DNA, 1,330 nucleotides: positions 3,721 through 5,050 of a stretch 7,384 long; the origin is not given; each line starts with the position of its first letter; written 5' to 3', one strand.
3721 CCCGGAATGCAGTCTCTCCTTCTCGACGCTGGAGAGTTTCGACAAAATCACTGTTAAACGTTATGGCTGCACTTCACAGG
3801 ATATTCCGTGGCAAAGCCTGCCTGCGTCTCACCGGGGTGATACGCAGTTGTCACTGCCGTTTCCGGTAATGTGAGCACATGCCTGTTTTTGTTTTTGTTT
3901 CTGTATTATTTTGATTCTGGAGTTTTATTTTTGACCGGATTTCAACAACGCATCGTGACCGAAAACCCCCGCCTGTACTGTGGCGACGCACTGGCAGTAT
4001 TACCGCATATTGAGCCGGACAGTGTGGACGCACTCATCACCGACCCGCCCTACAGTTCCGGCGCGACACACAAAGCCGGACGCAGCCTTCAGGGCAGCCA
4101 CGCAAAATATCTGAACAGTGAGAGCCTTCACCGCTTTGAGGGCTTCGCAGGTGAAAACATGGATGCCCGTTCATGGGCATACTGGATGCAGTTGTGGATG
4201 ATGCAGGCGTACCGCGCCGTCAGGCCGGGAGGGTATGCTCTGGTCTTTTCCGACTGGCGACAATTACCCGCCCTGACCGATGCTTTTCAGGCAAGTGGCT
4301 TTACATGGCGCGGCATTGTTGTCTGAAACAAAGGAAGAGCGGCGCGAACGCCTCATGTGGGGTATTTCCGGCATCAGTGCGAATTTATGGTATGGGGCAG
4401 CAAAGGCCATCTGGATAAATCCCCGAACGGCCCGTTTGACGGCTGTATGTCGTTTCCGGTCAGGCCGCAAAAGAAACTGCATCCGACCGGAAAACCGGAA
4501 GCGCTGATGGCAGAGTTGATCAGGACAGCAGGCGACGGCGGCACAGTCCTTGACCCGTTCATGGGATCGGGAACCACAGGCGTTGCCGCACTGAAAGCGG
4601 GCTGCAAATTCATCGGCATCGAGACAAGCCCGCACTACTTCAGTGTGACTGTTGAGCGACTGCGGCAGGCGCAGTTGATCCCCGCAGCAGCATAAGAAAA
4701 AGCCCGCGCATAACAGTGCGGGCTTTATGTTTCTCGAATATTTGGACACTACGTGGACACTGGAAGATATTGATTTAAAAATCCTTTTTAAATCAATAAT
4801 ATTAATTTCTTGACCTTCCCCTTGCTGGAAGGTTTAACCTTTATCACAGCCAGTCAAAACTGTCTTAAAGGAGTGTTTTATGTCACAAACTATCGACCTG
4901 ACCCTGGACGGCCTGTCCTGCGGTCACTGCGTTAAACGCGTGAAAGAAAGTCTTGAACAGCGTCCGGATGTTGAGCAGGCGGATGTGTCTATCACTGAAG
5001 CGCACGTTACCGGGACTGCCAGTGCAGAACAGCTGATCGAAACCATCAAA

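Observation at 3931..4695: DNA methyltransferase gene has TGA at a conserved Trp codon in a leaky UGA-A context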

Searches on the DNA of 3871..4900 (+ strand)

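Call 4: search_dna_similar(query=window:3871-4720:+, collection=ecoli_genomes, mode=near, max_rows=40, rows=spread)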
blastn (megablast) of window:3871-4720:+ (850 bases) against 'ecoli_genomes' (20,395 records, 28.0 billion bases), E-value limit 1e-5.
Records with a match: 13; places in all: 13; records where one place covers at least 80% of the query: 12.
Genomes with a match: 13 of 5426; with a place that covers at least 80% of the query: 12. Places per genome that has any: lowest 1, median 1, highest 1. On chromosomes: 13 places; on plasmids: 0.
Best place of each record, by identity: >=99% 10; 95-99% 2; 90-95% 1.
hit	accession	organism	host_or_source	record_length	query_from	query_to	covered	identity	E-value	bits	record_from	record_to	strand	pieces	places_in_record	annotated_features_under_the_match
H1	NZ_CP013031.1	Escherichia coli strain H1827/12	Homo sapiens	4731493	1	850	100%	99.9%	0e+0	1565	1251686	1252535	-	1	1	DNA-methyltransferase | ogr/Delta-like zinc finger family protein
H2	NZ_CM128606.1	Escherichia coli strain E100341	Homo sapiens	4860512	1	850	100%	99.9%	0e+0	1565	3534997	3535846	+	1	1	DNA-methyltransferase | ogr/Delta-like zinc finger family protein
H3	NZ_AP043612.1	Escherichia coli strain AST19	Homo sapiens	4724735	1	850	100%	99.9%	0e+0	1565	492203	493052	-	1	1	DNA-methyltransferase | ogr/Delta-like zinc finger family protein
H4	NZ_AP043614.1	Escherichia coli strain AST205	Homo sapiens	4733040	1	850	100%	99.9%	0e+0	1565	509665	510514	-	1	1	DNA-methyltransferase | ogr/Delta-like zinc finger family protein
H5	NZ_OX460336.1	Escherichia coli strain EC0026B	Derived from parental isolate EC0026B ...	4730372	1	850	100%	99.9%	0e+0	1565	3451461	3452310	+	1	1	DNA-methyltransferase | ogr/Delta-like zinc finger family protein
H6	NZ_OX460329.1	Escherichia coli strain EC0026B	Derived from parental isolate EC0026B ...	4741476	1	850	100%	99.9%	0e+0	1565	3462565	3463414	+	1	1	DNA-methyltransferase | ogr/Delta-like zinc finger family protein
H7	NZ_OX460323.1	Escherichia coli strain EC0026B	Derived from parental isolate EC0026B ...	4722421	1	850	100%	99.9%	0e+0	1565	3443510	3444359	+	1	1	DNA-methyltransferase | ogr/Delta-like zinc finger family protein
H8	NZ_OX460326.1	Escherichia coli strain EC0026B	Derived from parental isolate EC0026B ...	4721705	1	850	100%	99.9%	0e+0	1565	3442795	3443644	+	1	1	DNA-methyltransferase | ogr/Delta-like zinc finger family protein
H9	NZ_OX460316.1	Escherichia coli strain EC0026B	Derived from parental isolate EC0026B ...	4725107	1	850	100%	99.9%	0e+0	1565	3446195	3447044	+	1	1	DNA-methyltransferase | ogr/Delta-like zinc finger family protein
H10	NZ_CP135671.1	Escherichia coli strain TUM9803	missing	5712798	20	850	98%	99.5%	0e+0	1513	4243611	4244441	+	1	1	DNA-methyltransferase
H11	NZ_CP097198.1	Escherichia coli strain 2-1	pig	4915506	20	850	98%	98.0%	0e+0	1441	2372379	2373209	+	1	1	DNA-methyltransferase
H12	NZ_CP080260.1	Escherichia coli strain 135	Chicken fecal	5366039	20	850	98%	97.5%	0e+0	1419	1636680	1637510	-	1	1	DNA-methyltransferase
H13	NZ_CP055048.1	Escherichia coli strain SWHEFF_58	Shek Wu Hui WWTPs_58 WWTPs effluent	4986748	26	120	11%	90.6%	2e-25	126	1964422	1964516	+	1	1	none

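Call 5: get_annotated_region(hit=H1, flank=4000)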
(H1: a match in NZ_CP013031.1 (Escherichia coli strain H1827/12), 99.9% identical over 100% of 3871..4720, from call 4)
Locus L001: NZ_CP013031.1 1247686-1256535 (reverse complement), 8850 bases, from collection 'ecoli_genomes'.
description: Escherichia coli strain H1827/12 chromosome, complete genome
organism: Escherichia coli strain H1827/12 (NCBI taxid 562)
replicon: chromosome; assembly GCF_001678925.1
host: Homo sapiens; source: blood; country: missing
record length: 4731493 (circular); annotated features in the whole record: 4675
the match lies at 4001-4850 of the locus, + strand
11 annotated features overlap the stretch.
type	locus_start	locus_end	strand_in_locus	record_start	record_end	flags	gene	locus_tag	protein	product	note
CDS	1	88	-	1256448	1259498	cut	-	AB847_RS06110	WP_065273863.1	phage tail tape measure protein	-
CDS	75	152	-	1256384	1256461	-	-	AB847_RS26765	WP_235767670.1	GpE family phage tail protein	-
CDS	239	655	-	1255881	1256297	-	-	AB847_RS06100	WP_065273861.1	phage tail protein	-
CDS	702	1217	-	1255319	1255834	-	-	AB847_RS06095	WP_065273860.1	phage major tail tube protein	-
CDS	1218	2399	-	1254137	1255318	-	-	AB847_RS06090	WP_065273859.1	phage tail sheath family protein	-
CDS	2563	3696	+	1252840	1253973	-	-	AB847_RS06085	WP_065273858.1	phage late control D family protein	-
CDS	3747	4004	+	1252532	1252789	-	-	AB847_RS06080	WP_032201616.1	ogr/Delta-like zinc finger family protein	-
CDS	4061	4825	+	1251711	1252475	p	-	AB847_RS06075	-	DNA-methyltransferase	internal stop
CDS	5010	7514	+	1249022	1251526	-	copA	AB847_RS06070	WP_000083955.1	copper-exporting P-type ATPase CopA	-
CDS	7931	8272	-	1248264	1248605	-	ybaQ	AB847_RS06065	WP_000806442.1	HigA family addiction module antitoxin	-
CDS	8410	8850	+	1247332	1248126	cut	ybaP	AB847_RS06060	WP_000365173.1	TraB/GumN family protein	-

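Call 6: get_annotated_region(hit=H10, flank=4000)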
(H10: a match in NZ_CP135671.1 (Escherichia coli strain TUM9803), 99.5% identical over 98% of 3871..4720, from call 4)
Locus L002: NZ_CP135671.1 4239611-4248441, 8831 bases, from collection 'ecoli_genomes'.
description: Escherichia coli strain TUM9803 chromosome, complete genome
organism: Escherichia coli strain TUM9803 (NCBI taxid 562)
replicon: chromosome; assembly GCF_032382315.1
host: missing; source: missing; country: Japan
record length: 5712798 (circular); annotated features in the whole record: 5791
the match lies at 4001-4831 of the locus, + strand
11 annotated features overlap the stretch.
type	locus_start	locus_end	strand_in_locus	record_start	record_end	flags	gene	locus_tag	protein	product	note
CDS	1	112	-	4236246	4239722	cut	-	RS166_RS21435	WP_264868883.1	phage tail tape measure protein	-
CDS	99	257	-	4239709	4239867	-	-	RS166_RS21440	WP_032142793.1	GpE family phage tail protein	-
CDS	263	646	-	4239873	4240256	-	-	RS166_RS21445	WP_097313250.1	phage tail protein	-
CDS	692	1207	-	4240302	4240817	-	-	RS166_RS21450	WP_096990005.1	phage major tail tube protein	-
CDS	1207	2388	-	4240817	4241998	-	-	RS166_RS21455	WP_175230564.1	phage tail sheath subtilisin-like domain-containing protein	-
CDS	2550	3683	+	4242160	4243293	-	-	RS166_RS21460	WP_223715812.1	phage late control D family tail protein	-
CDS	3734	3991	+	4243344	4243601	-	-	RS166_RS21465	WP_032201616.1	ogr/Delta-like zinc finger family protein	-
CDS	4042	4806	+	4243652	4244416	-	-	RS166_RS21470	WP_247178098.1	DNA-methyltransferase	-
CDS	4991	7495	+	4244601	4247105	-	copA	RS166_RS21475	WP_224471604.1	copper-exporting P-type ATPase CopA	-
CDS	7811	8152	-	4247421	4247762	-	ybaQ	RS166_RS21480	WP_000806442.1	HigA family addiction module antitoxin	-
CDS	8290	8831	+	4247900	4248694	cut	ybaP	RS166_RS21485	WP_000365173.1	TraB/GumN family protein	-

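Call 7: get_annotated_region(hit=H11, flank=4000)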
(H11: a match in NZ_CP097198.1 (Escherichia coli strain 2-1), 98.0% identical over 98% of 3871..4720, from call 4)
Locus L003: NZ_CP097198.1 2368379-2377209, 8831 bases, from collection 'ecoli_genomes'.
description: Escherichia coli strain 2-1 chromosome, complete genome
organism: Escherichia coli strain 2-1 (NCBI taxid 562)
replicon: chromosome; assembly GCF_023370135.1
host: pig; source: -; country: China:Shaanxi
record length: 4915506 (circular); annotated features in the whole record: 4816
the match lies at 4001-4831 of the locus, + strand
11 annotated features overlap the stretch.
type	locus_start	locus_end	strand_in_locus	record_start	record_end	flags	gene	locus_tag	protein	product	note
CDS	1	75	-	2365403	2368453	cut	-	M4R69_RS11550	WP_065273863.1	phage tail tape measure protein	-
CDS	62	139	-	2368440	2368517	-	-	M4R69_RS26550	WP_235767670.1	GpE family phage tail protein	-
CDS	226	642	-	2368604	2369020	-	-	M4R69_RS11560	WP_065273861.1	phage tail protein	-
CDS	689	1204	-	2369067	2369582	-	-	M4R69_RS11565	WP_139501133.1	phage major tail tube protein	-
CDS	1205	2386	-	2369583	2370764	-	-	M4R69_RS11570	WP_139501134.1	phage tail sheath subtilisin-like domain-containing protein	-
CDS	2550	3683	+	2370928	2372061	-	-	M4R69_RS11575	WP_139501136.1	phage late control D family protein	-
CDS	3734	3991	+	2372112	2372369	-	-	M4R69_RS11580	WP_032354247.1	ogr/Delta-like zinc finger family protein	-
CDS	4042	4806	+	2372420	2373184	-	-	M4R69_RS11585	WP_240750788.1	DNA-methyltransferase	-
CDS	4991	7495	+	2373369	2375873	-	copA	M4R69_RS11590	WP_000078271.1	copper-exporting P-type ATPase CopA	-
CDS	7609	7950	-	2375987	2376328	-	ybaQ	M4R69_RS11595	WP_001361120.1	HigA family addiction module antitoxin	-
CDS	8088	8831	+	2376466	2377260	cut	ybaP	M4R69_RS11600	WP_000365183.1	TraB/GumN family protein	-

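Call 8: get_annotated_region(hit=H12, flank=4000)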
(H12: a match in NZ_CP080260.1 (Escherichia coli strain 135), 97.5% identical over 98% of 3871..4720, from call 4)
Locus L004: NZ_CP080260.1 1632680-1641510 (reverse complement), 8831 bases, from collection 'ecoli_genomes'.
description: Escherichia coli strain 135 chromosome, complete genome
organism: Escherichia coli strain 135 (NCBI taxid 562)
replicon: chromosome; assembly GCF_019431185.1
host: -; source: Chicken fecal; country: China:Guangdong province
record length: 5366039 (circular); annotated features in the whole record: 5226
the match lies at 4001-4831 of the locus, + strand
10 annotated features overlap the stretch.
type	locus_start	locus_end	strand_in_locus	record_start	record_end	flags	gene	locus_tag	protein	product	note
CDS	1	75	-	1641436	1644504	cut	-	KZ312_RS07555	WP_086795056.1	phage tail tape measure protein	-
CDS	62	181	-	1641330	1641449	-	-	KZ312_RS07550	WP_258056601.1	GpE family phage tail protein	-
CDS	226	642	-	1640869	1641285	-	-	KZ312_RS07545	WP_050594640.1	hypothetical protein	-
CDS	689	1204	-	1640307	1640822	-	-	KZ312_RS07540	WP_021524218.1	phage major tail tube protein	-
CDS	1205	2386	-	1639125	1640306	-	-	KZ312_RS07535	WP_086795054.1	phage tail sheath subtilisin-like domain-containing protein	-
CDS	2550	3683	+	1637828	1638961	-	-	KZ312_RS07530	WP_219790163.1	phage late control D family protein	-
CDS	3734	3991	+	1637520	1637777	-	-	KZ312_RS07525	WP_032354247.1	ogr/Delta-like zinc finger family protein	-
CDS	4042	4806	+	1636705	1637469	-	-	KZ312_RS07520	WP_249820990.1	DNA-methyltransferase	-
CDS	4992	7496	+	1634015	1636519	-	copA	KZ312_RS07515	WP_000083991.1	copper-exporting P-type ATPase CopA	-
CDS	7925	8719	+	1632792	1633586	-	ybaP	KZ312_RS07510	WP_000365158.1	TraB/GumN family protein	-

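Call 49: search_dna_similar(query=window:4600-4900:+, collection=ecoli_genomes, mode=near, max_rows=8, rows=spread)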
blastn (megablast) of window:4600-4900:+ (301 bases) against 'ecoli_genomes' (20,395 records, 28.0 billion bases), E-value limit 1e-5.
Records with a match: 5423; places in all: 5424; records where one place covers at least 80% of the query: 12.
Genomes with a match: 5423 of 5426; with a place that covers at least 80% of the query: 12. Places per genome that has any: lowest 1, median 1, highest 2. On chromosomes: 5422 places; on plasmids: 2.
Best place of each record, by identity: >=99% 5385; 95-99% 14; 90-95% 23; 80-90% 1.
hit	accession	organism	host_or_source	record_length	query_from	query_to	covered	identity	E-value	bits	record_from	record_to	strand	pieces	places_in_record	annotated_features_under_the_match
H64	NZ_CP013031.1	Escherichia coli strain H1827/12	Homo sapiens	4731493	1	301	100%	100.0%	2e-155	556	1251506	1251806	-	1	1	DNA-methyltransferase | copA: copper-exporting P-type ATPase CopA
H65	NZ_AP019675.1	Escherichia coli strain GSH8M-2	-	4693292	201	301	34%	100.0%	2e-44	187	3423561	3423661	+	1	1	copA: copper-exporting P-type ATPase CopA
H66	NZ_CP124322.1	Escherichia coli strain AVS0717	wastewater treatment plant efflux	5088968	201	301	34%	100.0%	2e-44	187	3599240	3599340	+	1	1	copA: copper-exporting P-type ATPase CopA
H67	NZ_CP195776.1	Escherichia coli strain A37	cattle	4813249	201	301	34%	100.0%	2e-44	187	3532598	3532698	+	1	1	copA: copper-exporting P-type ATPase CopA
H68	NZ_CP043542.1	Escherichia coli strain F2_81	Sus scrofa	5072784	201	301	34%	100.0%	2e-44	187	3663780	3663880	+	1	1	copA: copper-exporting P-type ATPase CopA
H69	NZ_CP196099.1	Escherichia coli strain EC2202095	Homo sapiens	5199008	201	301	34%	99.0%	1e-42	182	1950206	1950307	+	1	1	copA: copper-exporting P-type ATPase CopA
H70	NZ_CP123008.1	Escherichia coli strain NWU_4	Bos taurus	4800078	201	301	34%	99.0%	1e-42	182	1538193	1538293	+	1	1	copA: copper-exporting P-type ATPase CopA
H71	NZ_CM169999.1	Escherichia coli strain N96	Tibetan Pig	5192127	201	301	34%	94.1%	3e-34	154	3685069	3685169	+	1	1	copA: copper-exporting P-type ATPase CopA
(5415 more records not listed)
